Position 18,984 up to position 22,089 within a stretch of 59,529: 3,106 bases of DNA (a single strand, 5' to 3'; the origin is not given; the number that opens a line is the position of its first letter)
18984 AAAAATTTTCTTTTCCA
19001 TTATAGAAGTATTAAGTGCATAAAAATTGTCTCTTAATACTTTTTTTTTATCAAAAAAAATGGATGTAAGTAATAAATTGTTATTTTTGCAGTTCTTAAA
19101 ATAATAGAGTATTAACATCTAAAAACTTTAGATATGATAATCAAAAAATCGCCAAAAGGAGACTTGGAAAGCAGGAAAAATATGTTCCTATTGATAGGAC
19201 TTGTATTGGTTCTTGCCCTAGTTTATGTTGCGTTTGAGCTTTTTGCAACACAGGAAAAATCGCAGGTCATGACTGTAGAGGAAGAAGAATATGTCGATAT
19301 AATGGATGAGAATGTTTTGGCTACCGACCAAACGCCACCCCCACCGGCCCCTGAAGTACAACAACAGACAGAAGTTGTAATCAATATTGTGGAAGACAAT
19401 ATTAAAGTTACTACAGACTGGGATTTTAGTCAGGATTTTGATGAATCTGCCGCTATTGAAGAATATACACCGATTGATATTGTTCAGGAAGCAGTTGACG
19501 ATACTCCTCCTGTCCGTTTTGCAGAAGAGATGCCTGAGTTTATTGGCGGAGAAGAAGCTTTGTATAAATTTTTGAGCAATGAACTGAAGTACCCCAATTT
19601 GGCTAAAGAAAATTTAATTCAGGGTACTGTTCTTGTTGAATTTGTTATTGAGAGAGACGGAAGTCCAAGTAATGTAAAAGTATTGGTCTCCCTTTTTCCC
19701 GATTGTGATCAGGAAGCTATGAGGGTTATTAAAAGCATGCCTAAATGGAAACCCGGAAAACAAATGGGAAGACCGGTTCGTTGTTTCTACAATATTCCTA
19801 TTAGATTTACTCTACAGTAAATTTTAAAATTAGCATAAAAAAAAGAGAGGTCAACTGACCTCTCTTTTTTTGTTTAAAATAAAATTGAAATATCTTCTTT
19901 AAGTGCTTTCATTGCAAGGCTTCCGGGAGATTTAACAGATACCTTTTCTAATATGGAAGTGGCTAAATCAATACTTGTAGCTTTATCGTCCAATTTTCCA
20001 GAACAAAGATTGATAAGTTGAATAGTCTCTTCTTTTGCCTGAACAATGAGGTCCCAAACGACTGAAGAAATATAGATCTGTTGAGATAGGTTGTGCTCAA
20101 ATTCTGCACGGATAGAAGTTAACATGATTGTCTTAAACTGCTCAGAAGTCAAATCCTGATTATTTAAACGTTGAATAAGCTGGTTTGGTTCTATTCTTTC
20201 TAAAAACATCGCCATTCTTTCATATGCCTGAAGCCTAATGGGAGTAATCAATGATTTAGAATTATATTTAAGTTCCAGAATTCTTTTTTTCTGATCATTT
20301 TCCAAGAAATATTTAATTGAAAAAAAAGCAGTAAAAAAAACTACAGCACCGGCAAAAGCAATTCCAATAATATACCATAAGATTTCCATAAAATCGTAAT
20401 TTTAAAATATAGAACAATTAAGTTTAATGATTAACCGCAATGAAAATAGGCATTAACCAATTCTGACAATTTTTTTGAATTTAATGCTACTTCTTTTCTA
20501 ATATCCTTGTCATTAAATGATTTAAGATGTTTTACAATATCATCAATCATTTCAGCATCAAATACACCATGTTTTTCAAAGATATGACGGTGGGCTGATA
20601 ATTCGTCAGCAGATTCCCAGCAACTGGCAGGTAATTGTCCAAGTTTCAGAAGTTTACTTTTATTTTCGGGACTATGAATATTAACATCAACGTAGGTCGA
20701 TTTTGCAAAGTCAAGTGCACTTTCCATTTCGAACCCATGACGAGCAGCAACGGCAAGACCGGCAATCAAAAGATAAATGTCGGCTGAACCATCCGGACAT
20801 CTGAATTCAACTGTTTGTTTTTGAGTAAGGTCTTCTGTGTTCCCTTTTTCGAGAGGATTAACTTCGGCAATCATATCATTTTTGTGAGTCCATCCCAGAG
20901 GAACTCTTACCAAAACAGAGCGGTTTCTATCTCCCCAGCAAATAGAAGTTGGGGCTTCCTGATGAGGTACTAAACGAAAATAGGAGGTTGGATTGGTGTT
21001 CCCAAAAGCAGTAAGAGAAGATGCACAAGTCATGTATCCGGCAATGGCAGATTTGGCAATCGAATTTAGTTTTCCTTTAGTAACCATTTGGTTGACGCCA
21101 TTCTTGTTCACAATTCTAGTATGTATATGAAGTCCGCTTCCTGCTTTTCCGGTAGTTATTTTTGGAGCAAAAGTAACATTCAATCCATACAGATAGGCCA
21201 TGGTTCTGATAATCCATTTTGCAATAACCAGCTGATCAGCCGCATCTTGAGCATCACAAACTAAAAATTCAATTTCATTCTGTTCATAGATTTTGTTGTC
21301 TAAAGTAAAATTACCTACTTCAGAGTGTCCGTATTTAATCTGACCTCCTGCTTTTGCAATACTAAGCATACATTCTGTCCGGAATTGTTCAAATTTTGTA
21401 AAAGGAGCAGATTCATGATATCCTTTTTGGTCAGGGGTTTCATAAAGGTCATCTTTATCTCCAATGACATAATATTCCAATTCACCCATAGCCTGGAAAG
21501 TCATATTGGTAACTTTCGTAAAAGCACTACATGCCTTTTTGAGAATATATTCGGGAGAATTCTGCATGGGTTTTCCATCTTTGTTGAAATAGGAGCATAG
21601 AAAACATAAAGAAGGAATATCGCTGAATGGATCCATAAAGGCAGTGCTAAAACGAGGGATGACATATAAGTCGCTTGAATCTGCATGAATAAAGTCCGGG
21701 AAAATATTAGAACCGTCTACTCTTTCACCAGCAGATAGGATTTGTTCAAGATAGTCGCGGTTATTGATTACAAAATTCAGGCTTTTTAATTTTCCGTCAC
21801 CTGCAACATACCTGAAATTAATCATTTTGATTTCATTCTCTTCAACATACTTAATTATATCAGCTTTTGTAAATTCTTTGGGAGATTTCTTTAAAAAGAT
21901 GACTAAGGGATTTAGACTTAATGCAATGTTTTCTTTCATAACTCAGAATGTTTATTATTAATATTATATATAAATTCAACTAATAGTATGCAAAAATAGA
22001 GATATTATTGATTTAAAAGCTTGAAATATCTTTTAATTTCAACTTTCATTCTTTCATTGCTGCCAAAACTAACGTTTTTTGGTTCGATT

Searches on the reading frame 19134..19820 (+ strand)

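Call 35: search_protein_families(library=pfam, proteins=[window:19134-19820:+], max_evalue=0.00001)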
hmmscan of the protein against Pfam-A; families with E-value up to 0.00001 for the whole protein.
window:19134-19820:+ (228 aa): 1 family
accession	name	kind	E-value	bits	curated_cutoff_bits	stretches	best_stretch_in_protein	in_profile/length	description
PF03544.19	TonB_C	-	2.4e-19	70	24.6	1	150-227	2-79/79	Gram-negative bacterial TonB protein C-terminal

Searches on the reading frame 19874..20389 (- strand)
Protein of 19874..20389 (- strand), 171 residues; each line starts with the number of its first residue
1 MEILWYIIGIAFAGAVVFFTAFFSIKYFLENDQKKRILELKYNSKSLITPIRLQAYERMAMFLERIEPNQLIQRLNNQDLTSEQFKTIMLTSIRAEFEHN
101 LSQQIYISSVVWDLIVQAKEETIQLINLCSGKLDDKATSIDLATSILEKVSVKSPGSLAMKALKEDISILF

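Call 35: search_protein_families(library=pfam, proteins=[window:19874-20389:-], max_evalue=0.00001)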
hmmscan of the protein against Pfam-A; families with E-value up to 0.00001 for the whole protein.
window:19874-20389:- (171 aa): 1 family
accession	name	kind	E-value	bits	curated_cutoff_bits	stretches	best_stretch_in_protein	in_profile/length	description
PF25589.1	DUF7935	-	1.1e-52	178.4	27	1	4-168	3-169/171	Family of unknown function (DUF7935)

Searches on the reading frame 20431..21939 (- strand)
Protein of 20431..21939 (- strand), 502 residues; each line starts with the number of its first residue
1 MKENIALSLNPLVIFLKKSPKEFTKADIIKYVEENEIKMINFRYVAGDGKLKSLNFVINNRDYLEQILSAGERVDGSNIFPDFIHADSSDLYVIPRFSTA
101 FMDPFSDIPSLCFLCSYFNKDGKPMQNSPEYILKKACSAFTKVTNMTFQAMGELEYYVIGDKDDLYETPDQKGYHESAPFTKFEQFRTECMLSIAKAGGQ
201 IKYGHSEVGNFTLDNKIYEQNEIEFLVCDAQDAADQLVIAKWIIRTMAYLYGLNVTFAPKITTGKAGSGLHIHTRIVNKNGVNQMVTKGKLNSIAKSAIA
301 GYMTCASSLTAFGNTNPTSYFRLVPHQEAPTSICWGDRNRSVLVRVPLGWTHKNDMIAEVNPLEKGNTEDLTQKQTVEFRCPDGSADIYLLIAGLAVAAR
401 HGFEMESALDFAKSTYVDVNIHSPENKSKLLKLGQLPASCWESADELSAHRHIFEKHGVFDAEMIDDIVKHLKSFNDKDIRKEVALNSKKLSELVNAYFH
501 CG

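Call 35: search_protein_families(library=pfam, proteins=[window:20431-21939:-], max_evalue=0.00001)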
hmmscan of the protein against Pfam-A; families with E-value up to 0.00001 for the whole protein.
window:20431-21939:- (502 aa): 2 families
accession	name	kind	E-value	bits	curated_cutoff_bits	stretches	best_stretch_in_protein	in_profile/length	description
PF00120.29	Gln-synt_C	-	3.8e-54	184.5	24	1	128-470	3-323/344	Glutamine synthetase, catalytic domain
PF03951.24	Gln-synt_N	-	5.4e-12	45.6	33.4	1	37-119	2-81/82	Glutamine synthetase, beta-Grasp domain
